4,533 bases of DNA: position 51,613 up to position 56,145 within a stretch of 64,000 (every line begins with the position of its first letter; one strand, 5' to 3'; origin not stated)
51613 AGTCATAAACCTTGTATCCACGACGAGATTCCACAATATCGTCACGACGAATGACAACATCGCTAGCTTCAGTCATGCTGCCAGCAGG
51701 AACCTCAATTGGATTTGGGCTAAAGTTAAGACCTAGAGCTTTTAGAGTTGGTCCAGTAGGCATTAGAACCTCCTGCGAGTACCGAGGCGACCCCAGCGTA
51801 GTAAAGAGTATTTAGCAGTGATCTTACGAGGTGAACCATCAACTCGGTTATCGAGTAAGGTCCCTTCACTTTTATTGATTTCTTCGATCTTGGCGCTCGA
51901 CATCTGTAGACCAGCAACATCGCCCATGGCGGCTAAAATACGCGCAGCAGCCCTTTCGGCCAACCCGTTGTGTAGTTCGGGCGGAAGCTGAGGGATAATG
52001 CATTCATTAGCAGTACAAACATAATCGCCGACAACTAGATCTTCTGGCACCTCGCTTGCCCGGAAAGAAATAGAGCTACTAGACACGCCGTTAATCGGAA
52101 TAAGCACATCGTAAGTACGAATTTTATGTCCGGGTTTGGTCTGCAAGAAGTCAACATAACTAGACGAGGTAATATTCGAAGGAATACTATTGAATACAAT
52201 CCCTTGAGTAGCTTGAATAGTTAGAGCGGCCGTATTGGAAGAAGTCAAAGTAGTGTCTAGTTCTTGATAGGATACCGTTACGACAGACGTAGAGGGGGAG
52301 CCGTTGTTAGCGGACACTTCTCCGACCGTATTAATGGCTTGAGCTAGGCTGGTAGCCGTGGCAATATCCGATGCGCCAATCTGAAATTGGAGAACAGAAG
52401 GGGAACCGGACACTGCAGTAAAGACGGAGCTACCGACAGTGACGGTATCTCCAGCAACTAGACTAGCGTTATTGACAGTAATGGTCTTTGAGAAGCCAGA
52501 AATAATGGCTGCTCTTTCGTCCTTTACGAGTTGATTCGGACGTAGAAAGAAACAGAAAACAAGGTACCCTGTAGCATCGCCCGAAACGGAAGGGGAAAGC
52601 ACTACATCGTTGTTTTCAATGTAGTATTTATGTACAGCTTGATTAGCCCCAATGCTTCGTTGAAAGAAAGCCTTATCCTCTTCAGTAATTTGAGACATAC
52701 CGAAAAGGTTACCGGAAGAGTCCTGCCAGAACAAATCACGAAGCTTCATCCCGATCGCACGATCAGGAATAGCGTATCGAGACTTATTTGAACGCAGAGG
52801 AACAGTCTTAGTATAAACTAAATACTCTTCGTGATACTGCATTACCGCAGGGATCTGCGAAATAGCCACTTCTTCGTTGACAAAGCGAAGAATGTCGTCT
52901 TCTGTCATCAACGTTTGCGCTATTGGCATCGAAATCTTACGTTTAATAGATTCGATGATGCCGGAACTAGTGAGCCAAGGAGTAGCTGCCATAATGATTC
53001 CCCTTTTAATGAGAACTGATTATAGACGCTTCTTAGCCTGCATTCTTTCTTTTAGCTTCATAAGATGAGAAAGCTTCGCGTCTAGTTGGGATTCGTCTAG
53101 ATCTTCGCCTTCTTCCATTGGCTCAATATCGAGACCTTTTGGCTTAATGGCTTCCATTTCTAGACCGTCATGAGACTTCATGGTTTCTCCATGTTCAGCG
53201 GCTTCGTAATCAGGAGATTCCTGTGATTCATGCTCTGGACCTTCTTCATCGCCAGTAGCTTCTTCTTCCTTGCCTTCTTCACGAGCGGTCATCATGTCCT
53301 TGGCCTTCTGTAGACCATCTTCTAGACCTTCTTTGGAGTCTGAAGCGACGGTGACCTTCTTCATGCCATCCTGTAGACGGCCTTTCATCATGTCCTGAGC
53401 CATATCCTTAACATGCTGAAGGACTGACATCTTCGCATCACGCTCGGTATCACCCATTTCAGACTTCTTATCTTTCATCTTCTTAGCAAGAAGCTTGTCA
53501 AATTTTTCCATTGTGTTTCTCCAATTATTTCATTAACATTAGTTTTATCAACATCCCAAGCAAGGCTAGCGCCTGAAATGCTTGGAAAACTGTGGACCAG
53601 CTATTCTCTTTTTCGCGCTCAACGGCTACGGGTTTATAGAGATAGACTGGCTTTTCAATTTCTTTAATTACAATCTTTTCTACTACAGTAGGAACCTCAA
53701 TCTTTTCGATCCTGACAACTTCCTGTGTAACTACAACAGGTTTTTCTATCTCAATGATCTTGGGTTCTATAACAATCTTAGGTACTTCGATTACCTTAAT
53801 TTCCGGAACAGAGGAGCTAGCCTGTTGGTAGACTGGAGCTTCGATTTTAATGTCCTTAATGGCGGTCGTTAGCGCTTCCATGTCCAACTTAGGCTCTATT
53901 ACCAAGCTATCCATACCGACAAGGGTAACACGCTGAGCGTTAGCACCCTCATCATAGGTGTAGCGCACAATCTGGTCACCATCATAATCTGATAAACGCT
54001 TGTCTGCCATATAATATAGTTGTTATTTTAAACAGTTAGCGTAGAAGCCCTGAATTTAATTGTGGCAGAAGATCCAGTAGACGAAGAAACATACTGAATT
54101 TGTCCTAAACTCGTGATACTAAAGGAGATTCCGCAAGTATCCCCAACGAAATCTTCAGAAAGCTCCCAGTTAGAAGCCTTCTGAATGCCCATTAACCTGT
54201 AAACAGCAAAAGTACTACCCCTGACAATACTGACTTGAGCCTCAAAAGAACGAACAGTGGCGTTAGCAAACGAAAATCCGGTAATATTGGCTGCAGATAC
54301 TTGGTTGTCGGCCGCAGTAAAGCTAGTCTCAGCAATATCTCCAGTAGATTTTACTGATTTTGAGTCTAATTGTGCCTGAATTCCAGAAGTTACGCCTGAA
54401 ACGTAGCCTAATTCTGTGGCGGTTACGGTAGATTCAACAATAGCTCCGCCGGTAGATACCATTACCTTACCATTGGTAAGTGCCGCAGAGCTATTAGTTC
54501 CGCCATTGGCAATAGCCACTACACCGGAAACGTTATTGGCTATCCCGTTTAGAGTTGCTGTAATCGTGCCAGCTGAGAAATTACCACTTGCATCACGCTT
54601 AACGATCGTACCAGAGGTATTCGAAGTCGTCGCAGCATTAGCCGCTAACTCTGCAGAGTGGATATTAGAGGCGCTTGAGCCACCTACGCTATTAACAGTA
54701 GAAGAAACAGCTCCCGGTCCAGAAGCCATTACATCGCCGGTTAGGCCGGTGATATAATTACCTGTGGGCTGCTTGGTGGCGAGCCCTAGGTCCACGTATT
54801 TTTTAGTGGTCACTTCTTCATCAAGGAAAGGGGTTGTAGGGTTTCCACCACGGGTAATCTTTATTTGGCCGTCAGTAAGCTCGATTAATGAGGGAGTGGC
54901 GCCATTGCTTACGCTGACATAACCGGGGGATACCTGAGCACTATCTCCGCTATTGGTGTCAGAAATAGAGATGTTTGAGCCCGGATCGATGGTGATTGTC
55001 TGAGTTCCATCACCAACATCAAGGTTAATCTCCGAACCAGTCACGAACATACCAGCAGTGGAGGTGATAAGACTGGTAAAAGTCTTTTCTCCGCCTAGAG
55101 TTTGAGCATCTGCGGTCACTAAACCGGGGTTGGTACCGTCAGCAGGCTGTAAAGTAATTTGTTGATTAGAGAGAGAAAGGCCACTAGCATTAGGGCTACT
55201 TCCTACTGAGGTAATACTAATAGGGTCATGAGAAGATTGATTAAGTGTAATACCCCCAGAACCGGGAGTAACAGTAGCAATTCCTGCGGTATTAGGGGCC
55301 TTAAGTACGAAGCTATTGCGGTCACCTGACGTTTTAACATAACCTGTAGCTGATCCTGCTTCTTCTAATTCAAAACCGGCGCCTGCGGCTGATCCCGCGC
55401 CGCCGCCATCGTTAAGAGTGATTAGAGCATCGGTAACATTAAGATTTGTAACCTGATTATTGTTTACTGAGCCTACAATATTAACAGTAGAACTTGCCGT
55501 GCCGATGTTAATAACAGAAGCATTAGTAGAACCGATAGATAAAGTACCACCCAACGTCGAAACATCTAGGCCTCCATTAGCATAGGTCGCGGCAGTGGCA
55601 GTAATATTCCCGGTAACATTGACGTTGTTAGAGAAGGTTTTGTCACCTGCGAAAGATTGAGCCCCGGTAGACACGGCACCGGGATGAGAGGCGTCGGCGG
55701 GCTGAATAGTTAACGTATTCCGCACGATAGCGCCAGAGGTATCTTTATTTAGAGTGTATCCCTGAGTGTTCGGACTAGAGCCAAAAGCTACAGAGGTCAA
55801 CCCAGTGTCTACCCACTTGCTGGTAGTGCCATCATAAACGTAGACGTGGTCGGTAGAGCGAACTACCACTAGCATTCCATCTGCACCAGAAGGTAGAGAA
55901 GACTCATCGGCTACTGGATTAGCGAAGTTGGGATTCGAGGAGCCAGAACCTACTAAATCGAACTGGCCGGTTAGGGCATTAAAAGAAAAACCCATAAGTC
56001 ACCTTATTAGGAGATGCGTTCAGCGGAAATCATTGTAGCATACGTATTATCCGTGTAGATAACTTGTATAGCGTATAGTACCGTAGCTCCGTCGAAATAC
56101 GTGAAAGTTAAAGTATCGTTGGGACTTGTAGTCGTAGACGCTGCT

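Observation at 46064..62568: Conserved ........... motif upstream of late operons: candidate phage-specific promoter without an RNAP gene in view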

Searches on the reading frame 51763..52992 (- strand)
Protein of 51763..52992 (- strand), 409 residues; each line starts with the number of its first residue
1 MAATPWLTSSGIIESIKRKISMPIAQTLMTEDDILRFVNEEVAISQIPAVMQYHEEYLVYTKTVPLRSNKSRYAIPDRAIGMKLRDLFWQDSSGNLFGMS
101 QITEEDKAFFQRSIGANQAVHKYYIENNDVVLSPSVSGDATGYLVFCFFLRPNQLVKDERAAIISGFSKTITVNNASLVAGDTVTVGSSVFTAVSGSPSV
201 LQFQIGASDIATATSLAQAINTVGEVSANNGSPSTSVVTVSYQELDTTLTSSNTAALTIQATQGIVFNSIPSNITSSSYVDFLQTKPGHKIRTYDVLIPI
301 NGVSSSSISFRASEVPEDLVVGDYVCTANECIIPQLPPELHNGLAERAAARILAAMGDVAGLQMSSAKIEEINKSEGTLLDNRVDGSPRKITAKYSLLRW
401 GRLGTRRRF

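Call 10: search_protein_families(library=phrogs, proteins=[window:51763-52992:-])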
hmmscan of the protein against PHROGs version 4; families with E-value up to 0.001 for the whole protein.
window:51763-52992:- (409 aa): 1 family
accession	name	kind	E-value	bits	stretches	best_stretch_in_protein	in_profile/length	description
phrog_28344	-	unknown function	2.9e-05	25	1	157-257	81-172/205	-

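Call 30: search_protein_families(library=pfam, max_evalue=1, proteins=[window:51763-52992:-])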
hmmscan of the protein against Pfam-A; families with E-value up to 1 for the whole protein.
window:51763-52992:- (409 aa): 1 family
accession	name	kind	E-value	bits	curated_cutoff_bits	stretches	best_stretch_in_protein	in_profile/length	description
PF24175.2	SU10_adaptor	-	4.7e-05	24.4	27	1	12-158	6-131/194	SU10 adaptor protein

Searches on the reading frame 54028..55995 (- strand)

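Call 10: search_protein_families(library=phrogs, proteins=[window:54028-55995:-])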
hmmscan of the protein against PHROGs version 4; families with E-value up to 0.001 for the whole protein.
window:54028-55995:- (655 aa): 0 families

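Call 30: search_protein_families(library=pfam, max_evalue=1, proteins=[window:54028-55995:-])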
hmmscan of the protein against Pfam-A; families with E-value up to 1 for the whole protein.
window:54028-55995:- (655 aa): 1 family
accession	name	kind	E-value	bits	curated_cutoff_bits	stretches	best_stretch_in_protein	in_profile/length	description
PF18338.7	BppL_N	-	0.91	9.7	25.8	1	110-122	9-21/25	Lower baseplate protein N-terminal domain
